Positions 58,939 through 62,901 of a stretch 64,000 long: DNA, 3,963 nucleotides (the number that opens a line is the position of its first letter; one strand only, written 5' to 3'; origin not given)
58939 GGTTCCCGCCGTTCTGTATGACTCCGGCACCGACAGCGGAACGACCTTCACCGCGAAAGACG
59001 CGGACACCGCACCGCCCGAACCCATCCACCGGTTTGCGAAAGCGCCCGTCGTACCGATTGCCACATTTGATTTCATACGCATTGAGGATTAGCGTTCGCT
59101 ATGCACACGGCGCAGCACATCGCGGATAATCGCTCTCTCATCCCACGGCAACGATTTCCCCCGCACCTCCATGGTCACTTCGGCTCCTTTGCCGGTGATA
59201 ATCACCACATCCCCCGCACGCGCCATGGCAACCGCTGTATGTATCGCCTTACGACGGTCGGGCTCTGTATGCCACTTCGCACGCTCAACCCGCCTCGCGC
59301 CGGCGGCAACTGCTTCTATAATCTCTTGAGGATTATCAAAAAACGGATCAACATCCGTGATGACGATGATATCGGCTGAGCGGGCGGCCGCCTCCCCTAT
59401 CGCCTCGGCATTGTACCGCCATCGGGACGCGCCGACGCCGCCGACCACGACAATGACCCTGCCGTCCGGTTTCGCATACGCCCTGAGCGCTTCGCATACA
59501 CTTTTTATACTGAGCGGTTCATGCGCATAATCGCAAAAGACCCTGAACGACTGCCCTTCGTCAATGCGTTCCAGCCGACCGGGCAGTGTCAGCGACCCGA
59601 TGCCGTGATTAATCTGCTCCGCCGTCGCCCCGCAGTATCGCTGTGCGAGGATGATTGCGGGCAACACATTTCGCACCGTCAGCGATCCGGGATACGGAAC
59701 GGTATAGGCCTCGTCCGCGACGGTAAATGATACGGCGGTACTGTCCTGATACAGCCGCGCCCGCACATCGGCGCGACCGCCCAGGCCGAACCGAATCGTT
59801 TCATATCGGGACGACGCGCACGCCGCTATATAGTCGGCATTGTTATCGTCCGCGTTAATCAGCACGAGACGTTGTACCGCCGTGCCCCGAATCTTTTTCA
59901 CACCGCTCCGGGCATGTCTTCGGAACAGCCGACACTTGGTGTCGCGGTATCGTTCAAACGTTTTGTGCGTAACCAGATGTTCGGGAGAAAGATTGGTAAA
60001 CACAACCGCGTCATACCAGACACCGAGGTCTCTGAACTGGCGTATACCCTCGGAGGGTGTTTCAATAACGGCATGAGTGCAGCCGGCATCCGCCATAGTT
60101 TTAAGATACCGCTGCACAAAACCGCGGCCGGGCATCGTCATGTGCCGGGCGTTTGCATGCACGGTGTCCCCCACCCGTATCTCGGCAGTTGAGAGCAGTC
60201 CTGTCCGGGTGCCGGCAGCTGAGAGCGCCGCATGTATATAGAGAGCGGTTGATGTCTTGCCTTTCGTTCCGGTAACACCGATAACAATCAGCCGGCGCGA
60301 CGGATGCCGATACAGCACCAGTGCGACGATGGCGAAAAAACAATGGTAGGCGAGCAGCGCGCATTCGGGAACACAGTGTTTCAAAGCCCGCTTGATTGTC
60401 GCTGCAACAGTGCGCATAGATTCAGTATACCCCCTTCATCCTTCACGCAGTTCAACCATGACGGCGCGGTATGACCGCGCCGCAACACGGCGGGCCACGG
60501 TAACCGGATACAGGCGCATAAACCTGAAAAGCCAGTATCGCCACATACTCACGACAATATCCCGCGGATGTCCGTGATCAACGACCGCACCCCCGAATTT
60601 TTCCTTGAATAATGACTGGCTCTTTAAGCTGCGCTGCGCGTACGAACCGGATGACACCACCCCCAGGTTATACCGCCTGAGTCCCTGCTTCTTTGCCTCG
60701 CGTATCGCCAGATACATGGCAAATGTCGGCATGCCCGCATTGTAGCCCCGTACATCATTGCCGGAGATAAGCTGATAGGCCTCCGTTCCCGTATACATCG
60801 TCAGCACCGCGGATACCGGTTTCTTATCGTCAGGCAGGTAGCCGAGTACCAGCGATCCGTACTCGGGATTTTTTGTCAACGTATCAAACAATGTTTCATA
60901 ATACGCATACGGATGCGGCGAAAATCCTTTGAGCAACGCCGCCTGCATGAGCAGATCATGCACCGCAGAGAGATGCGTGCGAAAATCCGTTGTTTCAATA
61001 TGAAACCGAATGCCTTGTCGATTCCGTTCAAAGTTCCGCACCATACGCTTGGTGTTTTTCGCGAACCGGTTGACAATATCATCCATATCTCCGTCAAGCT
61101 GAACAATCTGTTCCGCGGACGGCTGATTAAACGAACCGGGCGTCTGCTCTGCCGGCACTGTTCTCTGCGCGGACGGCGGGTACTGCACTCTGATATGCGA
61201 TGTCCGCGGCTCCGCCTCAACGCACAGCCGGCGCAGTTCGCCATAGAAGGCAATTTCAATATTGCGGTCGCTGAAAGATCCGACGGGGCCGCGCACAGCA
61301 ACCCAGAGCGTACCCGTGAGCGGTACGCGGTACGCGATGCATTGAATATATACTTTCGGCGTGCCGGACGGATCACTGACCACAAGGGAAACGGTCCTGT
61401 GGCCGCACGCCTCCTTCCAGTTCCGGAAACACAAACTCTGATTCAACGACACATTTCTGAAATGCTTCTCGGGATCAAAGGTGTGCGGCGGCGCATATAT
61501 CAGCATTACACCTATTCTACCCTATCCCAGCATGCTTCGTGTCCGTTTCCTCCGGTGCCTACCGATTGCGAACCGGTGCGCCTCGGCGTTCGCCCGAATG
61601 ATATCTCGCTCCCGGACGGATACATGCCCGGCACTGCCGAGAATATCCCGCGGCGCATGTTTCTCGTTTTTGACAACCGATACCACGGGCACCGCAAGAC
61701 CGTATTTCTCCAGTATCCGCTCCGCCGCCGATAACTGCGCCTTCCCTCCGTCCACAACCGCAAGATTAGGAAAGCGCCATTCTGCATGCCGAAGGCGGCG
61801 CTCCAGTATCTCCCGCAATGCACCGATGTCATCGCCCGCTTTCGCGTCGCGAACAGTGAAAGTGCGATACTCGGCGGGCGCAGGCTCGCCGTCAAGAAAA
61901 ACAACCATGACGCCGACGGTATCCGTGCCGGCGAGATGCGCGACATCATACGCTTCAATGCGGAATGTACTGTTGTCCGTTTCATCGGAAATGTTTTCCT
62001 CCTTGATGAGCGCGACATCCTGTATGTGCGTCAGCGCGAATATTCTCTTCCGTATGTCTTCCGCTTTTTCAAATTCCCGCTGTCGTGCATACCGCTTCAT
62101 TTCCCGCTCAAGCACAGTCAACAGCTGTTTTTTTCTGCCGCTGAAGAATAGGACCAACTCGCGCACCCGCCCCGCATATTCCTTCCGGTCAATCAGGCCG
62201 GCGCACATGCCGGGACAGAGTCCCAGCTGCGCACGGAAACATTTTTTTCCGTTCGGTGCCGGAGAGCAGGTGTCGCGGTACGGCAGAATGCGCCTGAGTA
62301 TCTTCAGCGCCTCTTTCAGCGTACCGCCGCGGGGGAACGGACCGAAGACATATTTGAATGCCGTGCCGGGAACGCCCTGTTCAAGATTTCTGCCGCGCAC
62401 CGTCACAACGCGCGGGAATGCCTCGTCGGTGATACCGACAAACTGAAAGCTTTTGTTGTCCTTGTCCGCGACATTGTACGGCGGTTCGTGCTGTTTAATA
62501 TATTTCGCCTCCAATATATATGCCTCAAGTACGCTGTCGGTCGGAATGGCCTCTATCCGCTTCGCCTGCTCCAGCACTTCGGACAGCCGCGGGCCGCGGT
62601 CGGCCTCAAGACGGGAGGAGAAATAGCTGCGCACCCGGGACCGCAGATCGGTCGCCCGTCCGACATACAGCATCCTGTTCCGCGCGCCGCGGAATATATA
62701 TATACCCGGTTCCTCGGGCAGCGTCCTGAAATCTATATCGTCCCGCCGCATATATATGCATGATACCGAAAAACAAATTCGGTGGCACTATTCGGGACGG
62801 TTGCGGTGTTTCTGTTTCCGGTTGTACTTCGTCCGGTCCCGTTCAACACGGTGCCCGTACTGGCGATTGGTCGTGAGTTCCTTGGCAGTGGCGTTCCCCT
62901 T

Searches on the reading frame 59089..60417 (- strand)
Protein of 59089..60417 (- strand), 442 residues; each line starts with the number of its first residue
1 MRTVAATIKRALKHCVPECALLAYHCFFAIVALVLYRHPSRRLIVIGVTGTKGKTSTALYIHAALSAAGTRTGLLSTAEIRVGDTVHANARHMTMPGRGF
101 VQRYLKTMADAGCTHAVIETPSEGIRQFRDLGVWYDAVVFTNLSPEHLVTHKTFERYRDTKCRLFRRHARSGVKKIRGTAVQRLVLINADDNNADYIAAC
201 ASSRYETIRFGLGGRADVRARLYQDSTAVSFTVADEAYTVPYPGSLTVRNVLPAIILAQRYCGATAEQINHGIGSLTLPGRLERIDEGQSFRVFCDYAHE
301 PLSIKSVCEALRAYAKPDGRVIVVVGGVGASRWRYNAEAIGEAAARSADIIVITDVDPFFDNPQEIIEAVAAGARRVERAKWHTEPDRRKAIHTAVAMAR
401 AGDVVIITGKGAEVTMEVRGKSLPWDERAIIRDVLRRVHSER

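Call 7: search_protein_families(library=ncbifam, proteins=[window:59089-60417:-], max_evalue=0.001)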
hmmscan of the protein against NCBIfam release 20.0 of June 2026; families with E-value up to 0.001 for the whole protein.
window:59089-60417:- (442 aa): 27 families (the best 25 are shown)
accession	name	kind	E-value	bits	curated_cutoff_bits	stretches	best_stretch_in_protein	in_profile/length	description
TIGR01085.1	murE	subfamily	1.6e-87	294.4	257.3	1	16-435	58-471/472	UDP-N-acetylmuramyl-tripeptide synthetase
NF001124.0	PRK00139.1-2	equivalog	6.2e-87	292.4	476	1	28-440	96-497/500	UDP-N-acetylmuramoyl-L-alanyl-D-glutamate--2,6-diaminopimelate ligase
NF001126.0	PRK00139.1-4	equivalog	4.7e-84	282.7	373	1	27-436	88-483/486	UDP-N-acetylmuramoyl-L-alanyl-D-glutamate--2,6-diaminopimelate ligase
NF008896.0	PRK11929.1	equivalog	4.1e-71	240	1023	1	32-436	101-499/965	bifunctional UDP-N-acetylmuramoyl-L-alanyl-D-glutamate--2,6-diaminopimelate ligase MurE/UDP-N-acetylmuramoyl-tripeptide--D-alanyl-D-alanine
NF010628.0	PRK14022.1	equivalog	1.7e-56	192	536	1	29-422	97-467/483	UDP-N-acetylmuramoyl-L-alanyl-D-glutamate--L-lysine ligase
NF001130.0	PRK00139.2-4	equivalog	5e-50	170.7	715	1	28-437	94-513/516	UDP-N-acetylmuramoyl-L-alanyl-D-glutamate--2,6-diaminopimelate ligase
NF001123.0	PRK00139.1-1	equivalog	1.5e-49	169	586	1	14-436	78-490/493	UDP-N-acetylmuramoyl-L-alanyl-D-glutamate--2,6-diaminopimelate ligase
NF001127.0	PRK00139.2-1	equivalog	8.5e-44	150.1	997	1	29-432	95-508/520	UDP-N-acetylmuramoyl-L-alanyl-D-glutamate--2,6-diaminopimelate ligase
NF001129.0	PRK00139.2-3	equivalog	3.9e-36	124.6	762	1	29-434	104-514/517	UDP-N-acetylmuramoyl-L-alanyl-D-glutamate--2,6-diaminopimelate ligase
NF001131.0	PRK00139.2-5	equivalog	1.4e-31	109.8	1000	1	28-424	94-471/483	UDP-N-acetylmuramoyl-L-alanyl-D-glutamate--2,6-diaminopimelate ligase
TIGR02068.2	cya_phycin_syn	equivalog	2.6e-25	88.6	850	1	34-415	469-854/862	cyanophycin synthetase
TIGR01082.1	murC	equivalog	9.1e-20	71.1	335.1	1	137-414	170-442/449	UDP-N-acetylmuramate--L-alanine ligase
NF010623.0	PRK14016.1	subfamily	4.3e-19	68.1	877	1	30-413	467-854/871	cyanophycin synthetase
TIGR01143.1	murF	subfamily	2.2e-16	59.8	288.6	1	137-340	152-349/418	UDP-N-acetylmuramoyl-tripeptide--D-alanyl-D-alanine ligase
TIGR01499.1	folC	subfamily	6.6e-15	55.4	162.65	2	258-409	242-388/400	bifunctional protein FolC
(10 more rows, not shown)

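Call 17: find_encoding_contigs(protein=window:59089-60417:-, flank=10000, max_places=10)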
Protein window:59089-60417:- (442 aa): 1 contig read that carries it; 1 place shown.
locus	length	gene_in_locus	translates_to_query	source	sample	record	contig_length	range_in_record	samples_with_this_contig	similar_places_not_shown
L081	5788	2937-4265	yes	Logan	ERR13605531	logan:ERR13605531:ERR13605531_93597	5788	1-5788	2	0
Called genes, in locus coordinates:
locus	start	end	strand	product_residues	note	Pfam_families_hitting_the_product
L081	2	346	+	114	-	?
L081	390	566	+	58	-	-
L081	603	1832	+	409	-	PF01541:GIY-YIG (weak), PF27096:UvrC_M, PF08459:UvrC_RNaseH_dom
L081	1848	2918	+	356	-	PF13480:Acetyltransf_6, PF02388:FemAB (weak)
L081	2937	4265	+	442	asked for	PF08245:Mur_ligase_M, PF02875:Mur_ligase_C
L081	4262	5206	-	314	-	PF06468:Spond_N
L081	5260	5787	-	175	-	?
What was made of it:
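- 58149..59092 (+): Spondin_N-domain protein, the first gene of normal composition (GC 0.56). It marks the right edge. Start as called in L081 (call 17).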

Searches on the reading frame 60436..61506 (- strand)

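Call 7: search_protein_families(library=ncbifam, proteins=[window:60436-61506:-], max_evalue=0.001)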
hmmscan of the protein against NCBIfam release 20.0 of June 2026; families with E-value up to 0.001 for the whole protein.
window:60436-61506:- (356 aa): 0 families

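Call 42: search_protein_families(library=ncbifam, proteins=[window:60436-61506:-], max_evalue=0.01)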
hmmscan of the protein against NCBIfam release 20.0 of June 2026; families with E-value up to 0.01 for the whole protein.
window:60436-61506:- (356 aa): 0 families

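Call 86: search_protein_families(library=pfam, proteins=[window:60436-61506:-], max_evalue=0.01)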
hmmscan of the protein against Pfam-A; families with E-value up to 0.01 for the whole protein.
window:60436-61506:- (356 aa): 2 families
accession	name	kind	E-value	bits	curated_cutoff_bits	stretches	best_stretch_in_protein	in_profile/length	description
PF02388.22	FemAB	-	1.8e-12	47.2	24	1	227-310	304-384/406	FemAB family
PF13480.13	Acetyltransf_6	-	1.3e-10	42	22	1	147-283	2-136/143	Acetyltransferase (GNAT) domain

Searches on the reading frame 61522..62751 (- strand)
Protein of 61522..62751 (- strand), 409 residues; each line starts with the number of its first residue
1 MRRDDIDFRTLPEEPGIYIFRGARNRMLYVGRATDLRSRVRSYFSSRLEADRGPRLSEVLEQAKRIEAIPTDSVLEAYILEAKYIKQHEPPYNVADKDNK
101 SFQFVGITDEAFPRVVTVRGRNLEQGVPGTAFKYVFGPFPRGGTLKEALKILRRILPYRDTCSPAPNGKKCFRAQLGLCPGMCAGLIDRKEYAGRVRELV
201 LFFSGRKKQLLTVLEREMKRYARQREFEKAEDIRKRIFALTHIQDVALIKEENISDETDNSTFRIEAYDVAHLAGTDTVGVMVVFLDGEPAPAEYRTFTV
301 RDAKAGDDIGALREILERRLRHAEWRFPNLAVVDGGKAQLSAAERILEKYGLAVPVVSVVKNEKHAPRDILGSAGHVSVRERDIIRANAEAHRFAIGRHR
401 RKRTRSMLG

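Call 7: search_protein_families(library=ncbifam, proteins=[window:61522-62751:-], max_evalue=0.001)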
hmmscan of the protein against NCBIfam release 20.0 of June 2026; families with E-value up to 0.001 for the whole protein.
window:61522-62751:- (409 aa): 14 families
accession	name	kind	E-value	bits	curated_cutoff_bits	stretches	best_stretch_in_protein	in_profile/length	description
TIGR00194.1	uvrC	equivalog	8.8e-90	302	285.45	2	9-252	6-237/574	excinuclease ABC subunit UvrC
NF011261.0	PRK14667.1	equivalog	4.3e-66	223.6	818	2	10-245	12-235/567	excinuclease ABC subunit C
NF001824.0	PRK00558.1-5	equivalog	5.3e-64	216.7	451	2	10-244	13-244/652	excinuclease ABC subunit UvrC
NF011262.0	PRK14668.1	equivalog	9.7e-62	209.1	544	2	9-244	11-234/577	excinuclease ABC subunit C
NF011260.0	PRK14666.1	equivalog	2.1e-56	192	649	2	5-241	3-233/698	excinuclease ABC subunit C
NF011263.0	PRK14669.1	equivalog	9.5e-53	179.7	1108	2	8-246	7-240/624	excinuclease ABC subunit C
NF011266.0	PRK14672.1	equivalog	2.8e-51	174.7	1504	2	11-251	18-247/691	excinuclease ABC subunit C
NF005907.0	PRK07883.1-5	equivalog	4.2e-44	150.9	454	1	10-240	226-451/584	DEDD exonuclease domain-containing protein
NF005906.0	PRK07883.1-4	equivalog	7.9e-43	146.6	495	1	9-249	210-442/563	DEDD exonuclease domain-containing protein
NF011264.0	PRK14670.1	equivalog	5.2e-42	143.9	1021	2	9-251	13-242/602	excinuclease ABC subunit C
NF005905.0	PRK07883.1-3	equivalog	3.8e-38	131.4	508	1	10-243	222-446/581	DEDD exonuclease domain-containing protein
NF005904.0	PRK07883.1-2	equivalog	3.3e-31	108.2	969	1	8-239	226-451/584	DEDD exonuclease domain-containing protein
NF005903.0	PRK07883.1-1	equivalog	1.6e-29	102.8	1038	1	8-237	242-461/642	DEDD exonuclease domain-containing protein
NF007833.0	PRK10545.1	equivalog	1.5e-18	67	367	1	9-198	29-208/289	excinuclease Cho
